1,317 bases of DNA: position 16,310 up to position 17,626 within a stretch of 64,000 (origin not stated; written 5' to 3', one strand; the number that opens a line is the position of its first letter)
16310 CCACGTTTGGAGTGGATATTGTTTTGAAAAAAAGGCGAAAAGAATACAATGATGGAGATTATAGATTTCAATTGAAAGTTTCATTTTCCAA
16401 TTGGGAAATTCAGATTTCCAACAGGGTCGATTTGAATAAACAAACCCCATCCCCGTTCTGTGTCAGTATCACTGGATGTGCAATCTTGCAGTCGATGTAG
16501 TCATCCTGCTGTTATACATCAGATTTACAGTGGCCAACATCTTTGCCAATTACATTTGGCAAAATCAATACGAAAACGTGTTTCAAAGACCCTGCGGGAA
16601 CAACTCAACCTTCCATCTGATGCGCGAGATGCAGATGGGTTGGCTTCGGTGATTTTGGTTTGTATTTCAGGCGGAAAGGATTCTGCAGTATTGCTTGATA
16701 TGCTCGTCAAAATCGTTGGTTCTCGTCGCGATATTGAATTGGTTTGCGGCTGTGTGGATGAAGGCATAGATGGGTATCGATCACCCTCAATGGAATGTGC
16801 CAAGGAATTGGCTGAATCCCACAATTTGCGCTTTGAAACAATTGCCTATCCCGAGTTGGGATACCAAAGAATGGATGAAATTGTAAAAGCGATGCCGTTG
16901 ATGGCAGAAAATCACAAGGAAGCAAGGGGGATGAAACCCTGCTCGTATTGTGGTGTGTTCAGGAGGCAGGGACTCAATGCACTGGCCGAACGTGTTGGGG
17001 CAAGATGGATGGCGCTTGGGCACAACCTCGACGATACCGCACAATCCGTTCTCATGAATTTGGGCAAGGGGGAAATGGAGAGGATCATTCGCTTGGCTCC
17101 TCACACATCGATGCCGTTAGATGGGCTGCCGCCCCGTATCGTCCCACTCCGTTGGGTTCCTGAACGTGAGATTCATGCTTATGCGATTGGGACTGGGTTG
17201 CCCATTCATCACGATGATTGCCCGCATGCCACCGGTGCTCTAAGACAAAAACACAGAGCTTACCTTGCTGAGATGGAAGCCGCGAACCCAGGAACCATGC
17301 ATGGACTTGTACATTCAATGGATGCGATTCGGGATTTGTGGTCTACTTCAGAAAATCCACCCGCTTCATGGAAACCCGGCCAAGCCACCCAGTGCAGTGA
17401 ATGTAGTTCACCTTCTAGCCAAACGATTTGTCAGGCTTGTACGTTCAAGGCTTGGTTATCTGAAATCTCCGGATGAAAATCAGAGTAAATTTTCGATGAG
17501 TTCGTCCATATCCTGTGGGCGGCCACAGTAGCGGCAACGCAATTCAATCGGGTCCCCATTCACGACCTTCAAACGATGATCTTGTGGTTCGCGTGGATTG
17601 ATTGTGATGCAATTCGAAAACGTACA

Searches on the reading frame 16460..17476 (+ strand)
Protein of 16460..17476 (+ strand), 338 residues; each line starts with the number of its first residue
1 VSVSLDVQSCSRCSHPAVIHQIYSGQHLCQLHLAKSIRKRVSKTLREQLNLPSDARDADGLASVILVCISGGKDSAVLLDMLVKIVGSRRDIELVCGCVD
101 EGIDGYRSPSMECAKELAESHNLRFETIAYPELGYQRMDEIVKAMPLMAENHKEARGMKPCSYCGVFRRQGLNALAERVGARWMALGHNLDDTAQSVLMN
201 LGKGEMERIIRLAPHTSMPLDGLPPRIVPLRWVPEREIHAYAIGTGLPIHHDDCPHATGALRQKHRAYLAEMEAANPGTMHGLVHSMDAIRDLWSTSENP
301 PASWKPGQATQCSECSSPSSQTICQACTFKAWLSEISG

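Call 22: search_protein_families(library=pfam, proteins=[window:16460-17476:+], max_evalue=0.001)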
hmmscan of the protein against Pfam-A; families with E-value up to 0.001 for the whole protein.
window:16460-17476:+ (338 aa): 3 families
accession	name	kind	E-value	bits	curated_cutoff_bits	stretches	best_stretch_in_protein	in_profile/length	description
PF01171.26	ATP_bind_3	-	2.2e-08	34.5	27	1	65-252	2-166/182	PP-loop family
PF22082.2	TtuA_LIM_N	-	2.9e-07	30.9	27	1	10-32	2-24/26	2-thiouridine synthetase TtuA, N-terminal LIM domain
PF16503.10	zn-ribbon_14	-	0.00023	21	34.9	1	311-328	2-19/32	Zinc-ribbon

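Call 64: find_homologous_proteins(query=window:16460-17476:+, max_evalue=1e-40)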
Query window:16460-17476:+ (338 aa): 1549 proteins with E <= 1e-40 among 3740 candidates; the best 120 are listed.
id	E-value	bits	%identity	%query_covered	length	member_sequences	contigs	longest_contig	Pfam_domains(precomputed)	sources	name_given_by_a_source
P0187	5.1e-205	698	87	100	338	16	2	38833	PF22082.3,PF16503.11,PF01171.27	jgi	-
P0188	3.2e-204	695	87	100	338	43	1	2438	PF22082.3,PF16503.11,PF01171.27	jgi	-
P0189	2.1e-203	693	88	100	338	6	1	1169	PF22082.3,PF01171.27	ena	-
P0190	1.1e-200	684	85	100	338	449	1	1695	PF22082.3,PF16503.11,PF01171.27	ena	-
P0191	4.3e-196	669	84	99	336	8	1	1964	PF16503.11,PF01171.27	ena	-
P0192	6.2e-186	635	78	100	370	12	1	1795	PF22082.3,PF01171.27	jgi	-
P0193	7.6e-186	635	79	99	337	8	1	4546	PF22082.3,PF01171.27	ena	-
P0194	1.4e-184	631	78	100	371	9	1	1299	PF22082.3,PF01171.27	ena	-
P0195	6.6e-177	606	79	98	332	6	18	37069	PF22082.3,PF01171.27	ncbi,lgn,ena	-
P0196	1.4e-172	591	85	86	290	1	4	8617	PF16503.11,PF01171.27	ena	-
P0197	2.0e-172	591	85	86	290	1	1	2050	PF16503.11,PF01171.27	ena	-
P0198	2.1e-172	591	85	86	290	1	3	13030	PF16503.11,PF01171.27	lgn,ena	-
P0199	3.6e-172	590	77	98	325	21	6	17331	PF22082.3,PF16503.11,PF01171.27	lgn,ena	-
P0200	1.8e-171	588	85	86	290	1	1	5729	PF16503.11,PF01171.27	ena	-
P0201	2.9e-171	587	76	98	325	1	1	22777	PF22082.3,PF01171.27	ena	-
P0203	1.4e-164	565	74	98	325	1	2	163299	PF22082.3,PF01171.27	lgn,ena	-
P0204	9.0e-161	553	71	99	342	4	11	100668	PF22082.3,PF16503.11,PF01171.27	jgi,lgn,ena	-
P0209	6.2e-141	487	66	99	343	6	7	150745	PF22082.3,PF16503.11,PF01171.27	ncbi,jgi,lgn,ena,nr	ncbi:MAG: adenine nucleotide alpha hydrolase family protein [Euryarchaeota archaeon]|jgi:uncharacter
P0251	1.1e-133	464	60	99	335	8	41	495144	PF22082.3,PF01171.27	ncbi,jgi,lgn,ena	jgi:uncharacterized protein (TIGR00269 family)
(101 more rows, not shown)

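Call 65: find_encoding_contigs(protein=P0187, flank=3000, max_places=1)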
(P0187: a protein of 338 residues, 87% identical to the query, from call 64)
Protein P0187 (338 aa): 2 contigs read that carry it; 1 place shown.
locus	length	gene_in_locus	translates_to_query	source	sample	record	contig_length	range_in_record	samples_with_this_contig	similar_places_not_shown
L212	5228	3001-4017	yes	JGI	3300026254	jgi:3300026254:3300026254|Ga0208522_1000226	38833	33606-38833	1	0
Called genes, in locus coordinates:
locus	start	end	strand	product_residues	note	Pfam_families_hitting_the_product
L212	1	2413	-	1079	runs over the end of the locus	-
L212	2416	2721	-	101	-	-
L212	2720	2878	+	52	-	-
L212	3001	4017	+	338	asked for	PF22082:TtuA_LIM_N, PF01171:ATP_bind_3, PF16503:zn-ribbon_14 (weak)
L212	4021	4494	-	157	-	PF01948:PyrI, PF02748:PyrI_C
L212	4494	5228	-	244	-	?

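Call 66: find_encoding_contigs(protein=P0203, flank=3000, max_places=1)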
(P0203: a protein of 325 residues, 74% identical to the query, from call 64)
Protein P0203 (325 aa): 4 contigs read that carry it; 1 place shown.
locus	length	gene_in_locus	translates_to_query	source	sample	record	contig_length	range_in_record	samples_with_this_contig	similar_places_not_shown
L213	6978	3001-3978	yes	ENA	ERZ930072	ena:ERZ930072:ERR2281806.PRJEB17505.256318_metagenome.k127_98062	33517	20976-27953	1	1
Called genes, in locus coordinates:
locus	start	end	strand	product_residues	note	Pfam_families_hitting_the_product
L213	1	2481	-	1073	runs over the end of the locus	-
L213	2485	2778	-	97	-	-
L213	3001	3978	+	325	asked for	PF22082:TtuA_LIM_N (weak), PF01171:ATP_bind_3 (weak)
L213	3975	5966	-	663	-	PF08309:LVIVD (faint)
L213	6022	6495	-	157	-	PF01948:PyrI, PF02748:PyrI_C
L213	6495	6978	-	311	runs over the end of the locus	PF02729:OTCace_N, PF00185:OTCace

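Call 67: find_encoding_contigs(protein=P0204, flank=3000, max_places=1)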
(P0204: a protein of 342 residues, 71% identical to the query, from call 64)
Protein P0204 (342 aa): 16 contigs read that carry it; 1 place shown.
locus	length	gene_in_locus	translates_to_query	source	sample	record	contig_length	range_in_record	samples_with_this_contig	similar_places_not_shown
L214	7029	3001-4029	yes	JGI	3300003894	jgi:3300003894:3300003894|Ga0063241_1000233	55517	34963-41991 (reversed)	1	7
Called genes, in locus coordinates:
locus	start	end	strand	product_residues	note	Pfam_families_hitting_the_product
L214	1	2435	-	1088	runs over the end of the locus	PF23649:FKBP15 (faint)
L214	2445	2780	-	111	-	-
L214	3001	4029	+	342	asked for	PF22082:TtuA_LIM_N (weak), PF01171:ATP_bind_3 (weak), PF16503:zn-ribbon_14 (weak)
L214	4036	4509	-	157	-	PF01948:PyrI, PF02748:PyrI_C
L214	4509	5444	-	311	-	PF02729:OTCace_N, PF00185:OTCace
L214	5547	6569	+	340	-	PF00288:GHMP_kinases_N, PF08544:GHMP_kinases_C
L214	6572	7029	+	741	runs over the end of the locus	-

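Call 68: find_encoding_contigs(protein=P0209, flank=3000, max_places=1)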
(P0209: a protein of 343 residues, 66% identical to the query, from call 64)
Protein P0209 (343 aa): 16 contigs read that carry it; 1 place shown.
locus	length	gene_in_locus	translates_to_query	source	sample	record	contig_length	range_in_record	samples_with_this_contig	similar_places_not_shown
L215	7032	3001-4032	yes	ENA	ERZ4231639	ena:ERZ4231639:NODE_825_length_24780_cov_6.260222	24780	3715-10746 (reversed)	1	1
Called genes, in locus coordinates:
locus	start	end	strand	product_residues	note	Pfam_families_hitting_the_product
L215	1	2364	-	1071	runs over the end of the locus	-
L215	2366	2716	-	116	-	-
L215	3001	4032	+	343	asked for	PF22082:TtuA_LIM_N, PF01171:ATP_bind_3, PF16503:zn-ribbon_14 (weak)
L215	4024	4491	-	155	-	PF01948:PyrI, PF02748:PyrI_C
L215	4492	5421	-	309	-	PF02729:OTCace_N, PF00185:OTCace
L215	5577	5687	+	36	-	-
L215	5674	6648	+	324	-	PF00288:GHMP_kinases_N, PF08544:GHMP_kinases_C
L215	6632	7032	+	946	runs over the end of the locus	-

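Call 69: find_encoding_contigs(protein=P0251, flank=3000, max_places=1)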
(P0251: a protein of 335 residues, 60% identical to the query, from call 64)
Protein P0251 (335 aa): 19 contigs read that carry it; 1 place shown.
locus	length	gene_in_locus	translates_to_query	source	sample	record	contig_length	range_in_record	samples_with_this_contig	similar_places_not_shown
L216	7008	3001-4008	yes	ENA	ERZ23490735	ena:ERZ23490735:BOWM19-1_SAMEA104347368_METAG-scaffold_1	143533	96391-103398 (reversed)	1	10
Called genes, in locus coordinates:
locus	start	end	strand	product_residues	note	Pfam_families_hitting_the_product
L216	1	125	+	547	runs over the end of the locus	PF14258:DUF4350 (faint)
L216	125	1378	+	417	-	PF01882:DUF58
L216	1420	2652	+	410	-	-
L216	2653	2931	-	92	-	-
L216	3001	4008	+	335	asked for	PF22082:TtuA_LIM_N, PF01171:ATP_bind_3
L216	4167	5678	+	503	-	-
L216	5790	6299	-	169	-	PF01948:PyrI, PF02748:PyrI_C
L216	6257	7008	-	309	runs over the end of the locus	PF02729:OTCace_N, PF00185:OTCace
